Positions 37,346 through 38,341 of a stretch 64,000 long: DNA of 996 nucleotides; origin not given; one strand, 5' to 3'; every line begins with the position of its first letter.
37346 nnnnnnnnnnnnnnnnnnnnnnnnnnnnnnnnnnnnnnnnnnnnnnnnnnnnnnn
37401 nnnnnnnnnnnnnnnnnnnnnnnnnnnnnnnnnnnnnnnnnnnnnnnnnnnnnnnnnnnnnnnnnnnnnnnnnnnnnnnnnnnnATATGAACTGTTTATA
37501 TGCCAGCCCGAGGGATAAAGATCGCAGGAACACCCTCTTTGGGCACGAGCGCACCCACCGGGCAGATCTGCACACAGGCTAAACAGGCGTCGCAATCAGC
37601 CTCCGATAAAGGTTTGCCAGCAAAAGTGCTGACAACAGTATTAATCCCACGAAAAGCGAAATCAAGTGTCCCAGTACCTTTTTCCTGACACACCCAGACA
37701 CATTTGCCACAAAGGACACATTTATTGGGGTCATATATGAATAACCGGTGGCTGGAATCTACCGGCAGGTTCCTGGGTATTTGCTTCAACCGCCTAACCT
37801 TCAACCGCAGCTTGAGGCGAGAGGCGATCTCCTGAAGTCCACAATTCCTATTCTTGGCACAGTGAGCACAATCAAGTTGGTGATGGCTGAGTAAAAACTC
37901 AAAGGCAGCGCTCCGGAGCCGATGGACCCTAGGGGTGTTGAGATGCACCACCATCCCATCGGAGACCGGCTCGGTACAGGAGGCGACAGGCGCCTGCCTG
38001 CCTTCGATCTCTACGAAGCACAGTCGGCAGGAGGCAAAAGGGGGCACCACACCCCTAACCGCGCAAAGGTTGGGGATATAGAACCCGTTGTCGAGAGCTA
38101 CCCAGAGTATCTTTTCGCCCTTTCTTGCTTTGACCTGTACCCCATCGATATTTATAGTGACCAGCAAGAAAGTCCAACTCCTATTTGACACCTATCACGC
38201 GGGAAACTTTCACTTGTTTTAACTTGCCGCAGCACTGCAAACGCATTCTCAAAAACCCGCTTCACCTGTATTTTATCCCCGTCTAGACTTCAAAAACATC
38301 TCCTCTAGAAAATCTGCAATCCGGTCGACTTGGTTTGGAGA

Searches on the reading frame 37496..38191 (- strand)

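Call 4: search_protein_families(library=pfam, proteins=[window:37496-38191:-], max_evalue=0.001)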
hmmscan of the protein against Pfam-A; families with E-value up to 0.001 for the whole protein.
window:37496-38191:- (231 aa): 10 families
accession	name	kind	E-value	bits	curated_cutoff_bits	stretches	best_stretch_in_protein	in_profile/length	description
PF13510.11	Fer2_4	-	3.3e-20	72.4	22.8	1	11-86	4-81/82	2Fe-2S iron-sulfur cluster binding domain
PF10588.14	NADH-G_4Fe-4S_3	-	1.8e-10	40.6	27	1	93-128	1-36/40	NADH-ubiquinone oxidoreductase-G iron-sulfur binding region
PF00037.32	Fer4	-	7.4e-09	35.5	21.1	2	152-169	2-19/24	4Fe-4S binding domain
PF14697.11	Fer4_21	-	2.5e-06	27.9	35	1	154-213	4-55/59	4Fe-4S dicluster domain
PF22117.2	Fer4_Nqo3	-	2.6e-06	28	27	1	155-215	8-66/67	NADH-quinone oxidoreductase subunit 3, ferredoxin-like domain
PF12837.12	Fer4_6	-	6.9e-06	26.2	25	1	153-168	4-19/24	4Fe-4S binding domain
PF12838.12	Fer4_7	-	1.4e-05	25.9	27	1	157-214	1-52/52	4Fe-4S dicluster domain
PF13187.11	Fer4_9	-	2.3e-05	24.8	27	0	199-214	36-51/52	4Fe-4S dicluster domain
PF12797.12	Fer4_2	-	0.00012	22.3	24.5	1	151-168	3-20/22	4Fe-4S binding domain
PF13237.11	Fer4_10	-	0.00022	21.5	25.5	1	152-211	3-53/53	4Fe-4S dicluster domain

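Call 5: search_protein_families(library=ncbifam, proteins=[window:37496-38191:-], max_evalue=0.001)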
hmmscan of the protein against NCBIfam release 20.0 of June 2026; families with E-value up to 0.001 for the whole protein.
window:37496-38191:- (231 aa): 20 families
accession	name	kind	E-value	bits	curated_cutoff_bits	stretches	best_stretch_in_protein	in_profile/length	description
NF040763.1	FeFe_hydrog_A6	exception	1.8e-55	188.4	765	1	11-222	1-212/571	NADH-dependent [FeFe] hydrogenase, group A6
NF005745.0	PRK07569.1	equivalog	8.5e-52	175.9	333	1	10-218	3-210/238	bidirectional hydrogenase complex protein HoxU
NF040762.1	Hydr_FeFe_Clost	exception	2.2e-36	125.7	900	1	12-219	2-208/572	ferredoxin hydrogenase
NF006305.0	PRK08493.1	equivalog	2.1e-35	122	591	1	11-218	2-224/819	NADH-quinone oxidoreductase subunit G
TIGR01973.1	NuoG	equivalog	3.6e-35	121.9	470.05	1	13-218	1-201/606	NADH-quinone oxidoreductase subunit NuoG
NF005895.0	PRK07860.1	equivalog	2.1e-32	112.1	802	1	10-216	17-221/811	NADH-quinone oxidoreductase subunit G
NF009454.0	PRK12814.1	equivalog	4.9e-20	71.4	916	1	11-109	4-101/657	putative NADPH-dependent glutamate synthase small subunit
TIGR02512.1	FeFe_hydrog_A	subfamily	1.9e-11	43.5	405.95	1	153-224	4-76/375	[FeFe] hydrogenase, group A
TIGR00402.1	napF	equivalog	4.9e-06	26.5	102.2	0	195-220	64-89/149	ferredoxin-type protein NapF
TIGR04003.1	rSAM_BssD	equivalog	7.1e-06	25.4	496.45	1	147-212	41-98/314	[benzylsuccinate synthase]-activating enzyme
NF006183.0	PRK08318.1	equivalog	1e-05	24.5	335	1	154-217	340-396/422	NAD-dependent dihydropyrimidine dehydrogenase subunit PreA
NF045766.1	PhenlGlyoxDHPadI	equivalog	1.1e-05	24.4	700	1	152-217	8-74/443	NADH-dependent phenylglyoxylate dehydrogenase subunit beta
NF005503.0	PRK07118.1-2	equivalog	9.1e-05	21.8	252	1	150-219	161-233/292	RnfABCDGE type electron transport complex subunit B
TIGR02494.1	PFLE_PFLC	subfamily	0.00015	21.1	174.35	1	150-215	42-97/293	glycyl-radical enzyme activating protein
TIGR02912.1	sulfite_red_C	equivalog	0.00017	20.7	324.1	1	153-216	166-219/314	sulfite reductase subunit C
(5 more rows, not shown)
